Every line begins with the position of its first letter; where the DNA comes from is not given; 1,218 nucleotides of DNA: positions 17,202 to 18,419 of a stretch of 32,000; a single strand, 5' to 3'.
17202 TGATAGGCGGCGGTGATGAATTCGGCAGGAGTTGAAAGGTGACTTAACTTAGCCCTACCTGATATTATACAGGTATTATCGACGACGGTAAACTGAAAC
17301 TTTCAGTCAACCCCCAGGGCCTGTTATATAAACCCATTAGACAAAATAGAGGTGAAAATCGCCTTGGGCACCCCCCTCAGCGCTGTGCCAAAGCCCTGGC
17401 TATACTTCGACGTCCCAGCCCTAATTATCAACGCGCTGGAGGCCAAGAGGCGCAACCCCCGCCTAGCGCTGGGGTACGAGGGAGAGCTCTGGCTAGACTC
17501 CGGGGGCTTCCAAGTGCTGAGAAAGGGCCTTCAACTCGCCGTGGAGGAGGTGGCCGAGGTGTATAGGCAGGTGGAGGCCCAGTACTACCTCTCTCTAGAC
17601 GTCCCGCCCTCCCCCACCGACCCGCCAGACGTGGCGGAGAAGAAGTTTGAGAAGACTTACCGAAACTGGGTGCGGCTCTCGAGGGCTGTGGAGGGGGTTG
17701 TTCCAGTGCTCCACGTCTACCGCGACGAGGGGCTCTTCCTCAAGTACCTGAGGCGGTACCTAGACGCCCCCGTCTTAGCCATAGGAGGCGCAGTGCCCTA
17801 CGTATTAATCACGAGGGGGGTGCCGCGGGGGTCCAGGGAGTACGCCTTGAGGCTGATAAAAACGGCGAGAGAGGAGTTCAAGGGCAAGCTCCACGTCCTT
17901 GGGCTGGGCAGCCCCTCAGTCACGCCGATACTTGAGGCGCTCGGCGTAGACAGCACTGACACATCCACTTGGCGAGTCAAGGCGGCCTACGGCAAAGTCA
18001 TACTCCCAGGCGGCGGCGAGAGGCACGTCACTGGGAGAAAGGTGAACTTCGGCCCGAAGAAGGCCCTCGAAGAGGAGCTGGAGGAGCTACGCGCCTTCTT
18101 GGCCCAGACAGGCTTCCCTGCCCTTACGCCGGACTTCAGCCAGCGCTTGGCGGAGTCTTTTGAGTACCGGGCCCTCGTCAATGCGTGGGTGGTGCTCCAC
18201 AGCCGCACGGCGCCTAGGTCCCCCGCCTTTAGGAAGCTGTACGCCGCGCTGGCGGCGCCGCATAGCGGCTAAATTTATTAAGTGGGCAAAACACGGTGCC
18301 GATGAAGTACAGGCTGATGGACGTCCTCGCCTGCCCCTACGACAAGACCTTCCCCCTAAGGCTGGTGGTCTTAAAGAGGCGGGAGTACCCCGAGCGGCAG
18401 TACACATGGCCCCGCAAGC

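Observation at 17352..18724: Cysteine-free minimal TGT-fold base-exchange enzyme followed by a Cys-rich Trm112-like protein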

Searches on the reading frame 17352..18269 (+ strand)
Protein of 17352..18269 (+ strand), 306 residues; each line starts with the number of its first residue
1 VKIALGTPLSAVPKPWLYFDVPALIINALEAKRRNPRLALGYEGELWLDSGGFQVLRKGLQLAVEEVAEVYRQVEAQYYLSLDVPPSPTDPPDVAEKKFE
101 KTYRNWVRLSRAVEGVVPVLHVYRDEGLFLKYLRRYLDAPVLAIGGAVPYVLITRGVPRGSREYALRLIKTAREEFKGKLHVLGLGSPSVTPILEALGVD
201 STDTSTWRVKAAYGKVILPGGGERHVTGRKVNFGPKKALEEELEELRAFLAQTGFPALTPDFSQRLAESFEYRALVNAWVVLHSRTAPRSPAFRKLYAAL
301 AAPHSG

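Call 3: search_protein_families(library=pfam, proteins=[window:17352-18269:+], max_evalue=1)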
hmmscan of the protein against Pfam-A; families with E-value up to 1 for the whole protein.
window:17352-18269:+ (306 aa): 1 family
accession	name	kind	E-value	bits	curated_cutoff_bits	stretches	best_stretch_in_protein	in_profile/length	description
PF01702.25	TGT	-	0.00091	18.8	26.3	1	43-221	74-272/357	Queuine tRNA-ribosyltransferase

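Call 4: search_protein_families(library=ncbifam, proteins=[window:17352-18269:+], max_evalue=1)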
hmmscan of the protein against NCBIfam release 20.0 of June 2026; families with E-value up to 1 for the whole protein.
window:17352-18269:+ (306 aa): 1 family
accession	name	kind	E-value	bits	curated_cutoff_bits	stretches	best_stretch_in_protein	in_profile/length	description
TIGR00432.2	arcsn_tRNA_tgt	equivalog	9.7e-09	34.1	350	1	39-219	77-260/441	tRNA guanosine(15) transglycosylase TgtA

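Call 5: search_protein_families(library=padloc, proteins=[window:17352-18269:+], max_evalue=1)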
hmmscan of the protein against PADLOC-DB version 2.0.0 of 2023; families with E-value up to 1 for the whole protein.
window:17352-18269:+ (306 aa): 0 families

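Call 6: find_homologous_proteins(query=window:17352-18269:+)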
Query window:17352-18269:+ (306 aa): 113 proteins with E <= 0.001 among 7644 candidates.
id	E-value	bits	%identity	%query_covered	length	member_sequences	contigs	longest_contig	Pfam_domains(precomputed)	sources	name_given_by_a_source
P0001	7.6e-193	658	96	100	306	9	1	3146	-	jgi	-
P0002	3.7e-139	481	74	98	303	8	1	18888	-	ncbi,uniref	ncbi:tRNA-ribosyltransferase [Pyrobaculum sp.]|uniref:tRNA-ribosyltransferase n=1 Tax=Pyrobaculum sp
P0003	2.9e-135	469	70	98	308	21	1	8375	-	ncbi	ncbi:MAG: hypothetical protein QW251_03355 [Desulfurococcaceae archaeon]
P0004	4.1e-135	468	70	99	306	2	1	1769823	-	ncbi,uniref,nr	ncbi:tRNA-ribosyltransferase [Pyrobaculum neutrophilum]|uniref:tRNA-ribosyltransferase n=1 Tax=Pyrob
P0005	1.6e-134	466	70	98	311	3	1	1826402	-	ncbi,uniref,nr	ncbi:conserved hypothetical protein [Pyrobaculum islandicum DSM 4184]|uniref:tRNA-ribosyltransferase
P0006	8.4e-133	460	69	97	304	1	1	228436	-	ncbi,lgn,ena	-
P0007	1.5e-132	460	68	98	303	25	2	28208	-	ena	-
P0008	2.7e-131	456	68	98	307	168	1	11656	PF01702.26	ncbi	ncbi:MAG: tRNA-ribosyltransferase [Pyrobaculum sp.]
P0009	2.7e-131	456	68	98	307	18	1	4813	PF01702.26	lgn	-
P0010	8.3e-129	447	67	98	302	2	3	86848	PF01702.26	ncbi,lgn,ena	ncbi:MAG: tRNA-ribosyltransferase [Pyrobaculum sp.]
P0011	1.1e-128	447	68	98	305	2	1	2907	-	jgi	-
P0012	5.1e-128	445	69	96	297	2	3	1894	PF01702.26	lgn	-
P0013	1.6e-127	443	67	99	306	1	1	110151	-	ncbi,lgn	ncbi:MAG: tRNA-ribosyltransferase [Pyrobaculum sp.]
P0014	2.0e-126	440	65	99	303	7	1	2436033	-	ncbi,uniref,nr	ncbi:hypothetical protein Pogu_2729 [Pyrobaculum oguniense TE7]|uniref:tRNA-ribosyltransferase n=1 T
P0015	3.5e-126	439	64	100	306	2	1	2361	PF01702.26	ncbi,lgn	ncbi:MAG: tRNA-ribosyltransferase [Pyrobaculum sp.]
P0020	1.2e-115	404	63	98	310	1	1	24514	PF01702.26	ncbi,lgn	ncbi:MAG: tRNA-ribosyltransferase [Pyrobaculum sp.]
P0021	1.7e-115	404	63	98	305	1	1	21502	PF01702.26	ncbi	ncbi:MAG: tRNA-ribosyltransferase [Pyrobaculum sp.]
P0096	7.5e-51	191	40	85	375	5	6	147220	PF01702.26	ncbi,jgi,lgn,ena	ncbi:MAG: hypothetical protein ACTSVA_01320 [Candidatus Njordarchaeales archaeon]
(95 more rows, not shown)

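Call 9: search_solved_structures(query=window:17352-18269:+, max_evalue=10, show_alignments=2)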
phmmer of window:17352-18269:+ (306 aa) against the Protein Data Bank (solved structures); distinct sequences matched with E-value up to 10: 6.
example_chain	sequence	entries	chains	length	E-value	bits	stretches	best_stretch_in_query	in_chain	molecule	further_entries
1iq8_A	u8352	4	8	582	2.1e-06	30.5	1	39-224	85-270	ARCHAEOSINE TRNA-GUANINE TRANSGLYCOSYLASE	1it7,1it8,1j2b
2ce0_A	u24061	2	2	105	0.0068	19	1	183-260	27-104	CYTOCHROME C6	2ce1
2dge_A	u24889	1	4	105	0.0075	18.9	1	184-260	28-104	Cytochrome c6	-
2v07_A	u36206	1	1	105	0.02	17.5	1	184-260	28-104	CYTOCHROME C6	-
9sw6_I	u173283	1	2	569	0.57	12.7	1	206-256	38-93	Tungsten formylmethanofuran dehydrogenase, subunit A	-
5t5i_A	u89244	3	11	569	1.3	11.5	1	206-249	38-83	Tungsten formylmethanofuran dehydrogenase subunit fwdA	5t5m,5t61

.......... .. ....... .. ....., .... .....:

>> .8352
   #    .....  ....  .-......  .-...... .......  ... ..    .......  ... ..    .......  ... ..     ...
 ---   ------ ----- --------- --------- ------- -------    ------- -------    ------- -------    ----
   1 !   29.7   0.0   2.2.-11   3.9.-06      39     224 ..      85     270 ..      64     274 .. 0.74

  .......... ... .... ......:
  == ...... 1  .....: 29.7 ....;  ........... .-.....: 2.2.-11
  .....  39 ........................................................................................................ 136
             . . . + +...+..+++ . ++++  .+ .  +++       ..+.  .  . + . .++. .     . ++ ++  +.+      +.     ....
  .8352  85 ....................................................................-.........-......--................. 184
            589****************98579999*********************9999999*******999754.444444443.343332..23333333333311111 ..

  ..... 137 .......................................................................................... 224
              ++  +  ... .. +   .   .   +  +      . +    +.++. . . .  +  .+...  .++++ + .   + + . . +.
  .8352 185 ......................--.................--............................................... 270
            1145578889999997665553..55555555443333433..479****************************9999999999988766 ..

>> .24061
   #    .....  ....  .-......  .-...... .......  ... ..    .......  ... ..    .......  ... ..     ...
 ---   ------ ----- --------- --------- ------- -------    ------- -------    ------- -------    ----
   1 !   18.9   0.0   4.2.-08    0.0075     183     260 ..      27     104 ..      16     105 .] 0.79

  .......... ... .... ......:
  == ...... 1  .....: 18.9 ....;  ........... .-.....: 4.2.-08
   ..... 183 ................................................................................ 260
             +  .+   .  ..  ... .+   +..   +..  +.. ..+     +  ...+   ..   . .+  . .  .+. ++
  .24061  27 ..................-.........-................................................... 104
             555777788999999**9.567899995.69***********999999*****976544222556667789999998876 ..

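Call 10: search_solved_structures(query=A1, max_evalue=10, show_alignments=0)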
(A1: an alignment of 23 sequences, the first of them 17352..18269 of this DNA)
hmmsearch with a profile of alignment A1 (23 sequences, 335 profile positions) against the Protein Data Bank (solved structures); distinct sequences matched with E-value up to 10: 62 (the best 60 are shown).
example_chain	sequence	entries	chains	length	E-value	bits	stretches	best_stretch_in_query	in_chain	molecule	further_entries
1iq8_A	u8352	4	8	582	3e-15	59.4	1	18-222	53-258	ARCHAEOSINE TRNA-GUANINE TRANSGLYCOSYLASE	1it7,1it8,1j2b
7ui4_A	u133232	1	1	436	0.0014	21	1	48-216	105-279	DNA-guanine transglycosylase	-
3hfy_A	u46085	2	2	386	0.12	14.7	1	28-64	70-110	Queuine tRNA-ribosyltransferase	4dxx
5n6f_A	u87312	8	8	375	0.12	14.6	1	30-64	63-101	Queuine tRNA-ribosyltransferase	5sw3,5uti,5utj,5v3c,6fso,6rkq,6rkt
1pxg_A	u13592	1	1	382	0.13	14.6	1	30-64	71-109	Queuine tRNA-ribosyltransferase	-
6ygv_A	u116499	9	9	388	0.13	14.6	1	30-64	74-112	Queuine tRNA-ribosyltransferase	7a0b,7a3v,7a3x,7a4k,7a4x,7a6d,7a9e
3uvi_A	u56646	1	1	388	0.13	14.6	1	30-64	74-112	Queuine tRNA-ribosyltransferase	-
2oko_A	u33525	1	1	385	0.13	14.6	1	30-64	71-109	Queuine tRNA-ribosyltransferase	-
6h7c_A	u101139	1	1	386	0.13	14.6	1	30-64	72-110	Queuine tRNA-ribosyltransferase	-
1y5v_A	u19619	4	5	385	0.13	14.6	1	30-64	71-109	Queuine tRNA-ribosyltransferase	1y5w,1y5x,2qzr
5i00_A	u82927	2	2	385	0.13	14.6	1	30-64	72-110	Queuine tRNA-ribosyltransferase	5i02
7apm_A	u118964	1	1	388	0.13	14.6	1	30-64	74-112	Queuine tRNA-ribosyltransferase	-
2pot_A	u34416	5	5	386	0.13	14.6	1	30-64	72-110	Queuine tRNA-ribosyltransferase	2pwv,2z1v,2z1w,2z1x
6ygw_A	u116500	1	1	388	0.13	14.6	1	30-64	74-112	Queuine tRNA-ribosyltransferase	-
1enu_A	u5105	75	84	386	0.13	14.6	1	30-64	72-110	TRNA-GUANINE TRANSGLYCOSYLASE | QUEUINE TRNA-RIBOSYLTRANSFERASE | TRNA-GUANINE-TRANSGLYCOSYLASE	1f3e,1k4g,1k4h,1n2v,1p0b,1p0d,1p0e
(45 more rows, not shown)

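Call 17: find_related_loci(query=A1, collection=genome_contigs, flank=10000)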
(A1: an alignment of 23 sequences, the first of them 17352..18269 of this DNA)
Query A1 (306 aa) in genome_contigs; peptide patterns used: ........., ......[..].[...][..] (x = any residue, [..] = any of these).
132 stretches matched a pattern; 120 encode a relative of the query (tblastn E <= 1e-3); the best 80 are kept; 79 distinct loci.
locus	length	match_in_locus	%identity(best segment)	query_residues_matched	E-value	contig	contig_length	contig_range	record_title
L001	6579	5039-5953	67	1-305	1e-133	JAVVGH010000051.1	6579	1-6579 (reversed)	MAG: Pyrobaculum sp. isolate PSS.bin.21 NODE_2046_length_6579_cov_165.880595, whole genome shotgun sequence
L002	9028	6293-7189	68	1-300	2e-133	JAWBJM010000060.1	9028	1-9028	MAG: Pyrobaculum sp. isolate GMQS_201907_bins_3 GMQS_201907_bins_3_scaffold_60, whole genome shotgun sequence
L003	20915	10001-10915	66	1-305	5e-132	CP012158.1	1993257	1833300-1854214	Pyrobaculum sp. WP30, complete genome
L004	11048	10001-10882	69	3-297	2e-130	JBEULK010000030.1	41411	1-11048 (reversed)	MAG: Pyrobaculum sp. isolate KC_015 contig31, whole genome shotgun sequence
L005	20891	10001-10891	67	3-303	2e-130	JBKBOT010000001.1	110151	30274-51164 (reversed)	MAG: Pyrobaculum sp. isolate 21I_056.bin.4 NODE_1_length_110151_cov_10.130512, whole genome shotgun sequence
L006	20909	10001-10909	65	1-304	7e-129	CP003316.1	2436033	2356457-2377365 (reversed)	Pyrobaculum oguniense TE7, complete genome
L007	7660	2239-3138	65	1-297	3e-122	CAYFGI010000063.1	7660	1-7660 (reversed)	MAG TPA_asm: uncultured Thermoproteaceae archaeon isolate DRP004690_co1_28 genome assembly, contig: NODE_772_length_7660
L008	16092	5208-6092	64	3-297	5e-122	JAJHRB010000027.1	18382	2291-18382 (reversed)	MAG: Thermoproteaceae archaeon isolate Bin S10 scaffold_230_c2, whole genome shotgun sequence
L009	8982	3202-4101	62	1-297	1e-118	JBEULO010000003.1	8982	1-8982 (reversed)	MAG: Thermoproteus sp. isolate KC_019 contig3, whole genome shotgun sequence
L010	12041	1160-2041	63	1-301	3e-118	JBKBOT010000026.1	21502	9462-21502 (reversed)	MAG: Pyrobaculum sp. isolate 21I_056.bin.4 NODE_26_length_21502_cov_9.303991, whole genome shotgun sequence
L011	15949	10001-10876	63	3-301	4e-118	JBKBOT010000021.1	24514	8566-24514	MAG: Pyrobaculum sp. isolate 21I_056.bin.4 NODE_21_length_24514_cov_5.578467, whole genome shotgun sequence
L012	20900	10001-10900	61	1-297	2e-117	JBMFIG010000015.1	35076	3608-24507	MAG: Thermoproteus sp. isolate KM4324-17 NODE_15_length_35076_cov_14.597274, whole genome shotgun sequence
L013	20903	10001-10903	66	1-301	1e-116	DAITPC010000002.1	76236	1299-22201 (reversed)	MAG TPA_asm: Pyrobaculum sp. isolate CTOTU25734 NODE_12_length_76236_cov_166.682480, whole genome shotgun sequence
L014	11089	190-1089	65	1-297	1e-111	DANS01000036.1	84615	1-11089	MAG TPA_asm: Thermoproteus sp. UBA157 UBA157_contig_500, whole genome shotgun sequence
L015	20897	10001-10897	61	1-297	3e-111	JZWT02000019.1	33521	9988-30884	MAG: Thermoproteus sp. AZ2 NODE_47_length_33521_cov_6.094654, whole genome shotgun sequence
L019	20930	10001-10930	50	1-302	1e-97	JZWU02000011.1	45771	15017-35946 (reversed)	MAG: Vulcanisaeta sp. AZ3 NODE_37_length_45771_cov_6.778408, whole genome shotgun sequence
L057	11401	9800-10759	38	1-297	1e-62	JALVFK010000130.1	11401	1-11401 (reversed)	MAG: Desulfurococcales archaeon isolate A1_maxbin2_scaf2bin.023 A1_NODE_2885_length_11401_cov_52.691503, whole genome sh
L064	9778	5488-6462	38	2-297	3e-58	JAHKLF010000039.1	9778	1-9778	MAG: Candidatus Njordarchaeota archaeon isolate B6_G17 GBS23_39, whole genome shotgun sequence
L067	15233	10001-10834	40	38-298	8e-57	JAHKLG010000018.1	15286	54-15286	MAG: Candidatus Njordarchaeota archaeon isolate B77_G9 GBS24_18, whole genome shotgun sequence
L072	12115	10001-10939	34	1-298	3e-55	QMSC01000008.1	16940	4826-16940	MAG: Thermoprotei archaeon isolate B14_G17 B14_Guay17_scaffold_00529, whole genome shotgun sequence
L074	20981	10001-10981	35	3-297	2e-54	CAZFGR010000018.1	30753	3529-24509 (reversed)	MAG TPA_asm: uncultured Nitrososphaerota archaeon isolate binchicken_co184_323 genome assembly, contig: NODE_2101_length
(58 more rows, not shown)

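Call 20: predict_structure(alignment_id=A1)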
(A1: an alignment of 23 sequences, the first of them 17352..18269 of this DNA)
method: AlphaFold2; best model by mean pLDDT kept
length: 306 residues; sequences in the alignment: 23
mean_pLDDT: 93.6   pTM: 0.92
mean pLDDT of the five models: 93.6, 92.7, 92.4, 92.3, 91.9
residues with pLDDT >= 90: 265; 70-90: 31; 50-70: 8; < 50: 2
segments of 3 or more residues with pLDDT < 50: none
pLDDT, mean of each block of 10 residues (from residue 1): 97 96 96 92 96 76 92 96 93 97 97 98 96 98 95 84 96 98 97 97 97 96 91 78 98 98 97 98 95 94 62
secondary structure, 60 per line:
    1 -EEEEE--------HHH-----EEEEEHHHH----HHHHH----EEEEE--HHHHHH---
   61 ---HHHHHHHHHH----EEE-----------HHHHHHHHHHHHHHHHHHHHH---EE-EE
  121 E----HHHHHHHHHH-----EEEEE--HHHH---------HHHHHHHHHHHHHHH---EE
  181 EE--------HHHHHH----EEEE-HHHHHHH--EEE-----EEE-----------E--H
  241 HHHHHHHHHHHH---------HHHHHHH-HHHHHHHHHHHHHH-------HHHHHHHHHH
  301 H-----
elements in order: E2-6 E23-27 H28-31 H36-40 E45-49 H52-57 H64-73 E78-80 H92-112 E119-121 H126-135 E141-145 H148-151 H161-175 E179-182 H191-196 E201-204 H206-212 E215-217 E223-225 H240-252 H262-268 H270-283 H291-301

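Call 24: fold_search(model_id=the predicted structure, library=pdb)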
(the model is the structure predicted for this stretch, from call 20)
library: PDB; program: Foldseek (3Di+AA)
matches with E <= 10: 1621; with E <= 0.001: 199
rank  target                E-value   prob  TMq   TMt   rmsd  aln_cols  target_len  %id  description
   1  1iq8_A                8.6e-14  1.00  0.70  0.39   5.1       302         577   20  Crystal Structure of archaeosine tRNA-guanine transglycosylase from Pyrococcus horikoshii (released 2002-05-22)
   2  1j2b_A                3.7e-13  1.00  0.70  0.39   5.3       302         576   20  Crystal Structure Of Archaeosine tRNA-Guanine Transglycosylase Complexed With lambda-form tRNA(Val) (released 2003-05-27)
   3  7nq4_A                3.0e-12  1.00  0.69  0.55   7.2       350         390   16  Human tRNA guanine transglycosylase (TGT), RNA-bound covalent intermediate (released 2021-08-11)
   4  6rkt                  2.8e-11  1.00  0.62  0.53   7.6       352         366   13  Crystal Structure of TGT in complex with N2-methyl-1H,7H,8H-imidazo[4,5-g]quinazoline-2,6-diamine (released 2020-06-03)
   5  4gh1                  3.3e-11  1.00  0.65  0.56   7.4       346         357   13  tRNA Guanine Transglycosylase in complex with morpholine substituted lin-benzohypoxanthine inhibitor (released 2013-09-04)
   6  2ash_A                3.5e-11  1.00  0.65  0.56   7.8       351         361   16  Crystal structure of Queuine tRNA-ribosyltransferase (EC 2.4.2.29) (tRNA-guanine (tm1561) from THERMOTOGA MARITIMA at  (released 2005-09-06)
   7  2z1v                  7.0e-11  1.00  0.64  0.54   7.3       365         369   14  tRNA guanine transglycosylase E235Q mutant apo structure, pH 8.5 (released 2007-11-06)
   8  2ash_B                7.4e-11  1.00  0.63  0.55   8.0       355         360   17  Crystal structure of Queuine tRNA-ribosyltransferase (EC 2.4.2.29) (tRNA-guanine (tm1561) from THERMOTOGA MARITIMA at  (released 2005-09-06)
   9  2pwv                  1.1e-10  1.00  0.65  0.56   7.2       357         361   14  tRNA guanine transglycosylase E235Q mutant in complex with preQ0 (released 2007-10-30)
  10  1s39                  1.3e-10  1.00  0.65  0.55   7.4       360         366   14  CRYSTAL STRUCTURE OF TGT IN COMPLEX WITH 2-aminoquinazolin-4(3H)-one (released 2004-11-16)
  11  1p0d                  1.3e-10  1.00  0.64  0.55   7.4       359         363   14  CRYSTAL STRUCTURE OF ZYMOMONAS MOBILIS tRNA-GUANINE TRANSGLYCOSYLASE (TGT) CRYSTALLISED AT PH 5.5 (released 2003-09-30)
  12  5utj                  1.3e-10  1.00  0.62  0.53   7.5       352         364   14  Crystal Structure of TGT in complex with 2,6-dioxy-8-azapurine, 2,6-dioxy-8-azapurine, 2,6-dioxy-8-azapurine (released 2018-03-07)
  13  4ghr                  1.3e-10  1.00  0.64  0.56   7.4       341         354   13  TGT D102N mutant in complex with lin-benzohypoxanthine inhibitor (released 2013-09-04)
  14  1efz                  1.3e-10  1.00  0.64  0.54   7.3       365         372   13  MUTAGENESIS AND CRYSTALLOGRAPHIC STUDIES OF ZYMOMONAS MOBILIS TRNA-GUANINE TRANSGLYCOSYLASE TO ELUCIDATE THE ROLE OF SER (released 2000-03-01)
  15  2pot                  1.4e-10  1.00  0.65  0.56   7.4       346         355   13  tRNA guanine transglycosylase (TGT) E235Q mutant in complex with guanine (released 2007-10-30)
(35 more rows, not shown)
